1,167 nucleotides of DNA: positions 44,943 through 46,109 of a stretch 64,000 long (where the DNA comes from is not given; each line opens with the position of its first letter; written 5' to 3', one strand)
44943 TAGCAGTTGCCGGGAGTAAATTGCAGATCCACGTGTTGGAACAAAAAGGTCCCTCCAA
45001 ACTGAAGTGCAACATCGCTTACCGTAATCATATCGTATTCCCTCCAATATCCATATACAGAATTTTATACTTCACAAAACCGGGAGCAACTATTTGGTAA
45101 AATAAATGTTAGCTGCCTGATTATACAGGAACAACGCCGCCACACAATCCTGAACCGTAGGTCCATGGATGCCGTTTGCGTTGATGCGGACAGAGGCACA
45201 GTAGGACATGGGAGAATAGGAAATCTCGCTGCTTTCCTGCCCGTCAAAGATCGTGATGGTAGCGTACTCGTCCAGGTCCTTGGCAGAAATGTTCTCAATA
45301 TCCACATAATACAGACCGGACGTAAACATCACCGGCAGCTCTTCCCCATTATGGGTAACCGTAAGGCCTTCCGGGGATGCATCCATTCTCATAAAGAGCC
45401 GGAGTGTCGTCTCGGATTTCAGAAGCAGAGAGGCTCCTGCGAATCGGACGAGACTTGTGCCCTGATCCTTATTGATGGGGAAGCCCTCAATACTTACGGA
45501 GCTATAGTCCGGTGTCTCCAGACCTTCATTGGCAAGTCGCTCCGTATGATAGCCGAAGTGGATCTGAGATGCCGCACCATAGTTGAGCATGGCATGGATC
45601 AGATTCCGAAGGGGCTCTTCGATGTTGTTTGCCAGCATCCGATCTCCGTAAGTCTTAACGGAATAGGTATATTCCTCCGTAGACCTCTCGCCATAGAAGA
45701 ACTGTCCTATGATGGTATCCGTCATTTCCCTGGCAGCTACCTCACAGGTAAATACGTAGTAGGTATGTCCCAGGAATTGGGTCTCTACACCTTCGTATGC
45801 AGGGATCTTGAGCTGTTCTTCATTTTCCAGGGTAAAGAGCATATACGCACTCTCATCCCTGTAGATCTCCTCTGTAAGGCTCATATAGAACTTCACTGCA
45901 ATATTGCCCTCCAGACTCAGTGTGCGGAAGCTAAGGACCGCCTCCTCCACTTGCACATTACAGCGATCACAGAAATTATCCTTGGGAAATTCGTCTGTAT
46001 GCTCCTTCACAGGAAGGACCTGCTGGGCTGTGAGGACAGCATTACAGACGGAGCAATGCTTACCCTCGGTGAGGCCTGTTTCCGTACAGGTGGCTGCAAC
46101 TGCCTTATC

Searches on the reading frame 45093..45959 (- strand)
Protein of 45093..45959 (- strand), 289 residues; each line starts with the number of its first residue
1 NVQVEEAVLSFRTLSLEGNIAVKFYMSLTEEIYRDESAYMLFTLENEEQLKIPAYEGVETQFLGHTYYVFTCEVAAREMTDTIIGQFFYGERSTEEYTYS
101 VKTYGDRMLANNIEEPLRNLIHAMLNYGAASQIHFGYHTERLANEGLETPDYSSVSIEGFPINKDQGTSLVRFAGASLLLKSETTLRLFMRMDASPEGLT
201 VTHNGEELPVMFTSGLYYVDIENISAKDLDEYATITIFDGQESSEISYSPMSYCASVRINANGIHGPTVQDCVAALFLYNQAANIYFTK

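Call 57: search_dna_similar(query=window:45093-45959:-, collection=plasmids, mode=protein, max_evalue=0.01, max_rows=20)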
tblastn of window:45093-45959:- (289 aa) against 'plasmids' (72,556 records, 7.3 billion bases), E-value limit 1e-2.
No match.
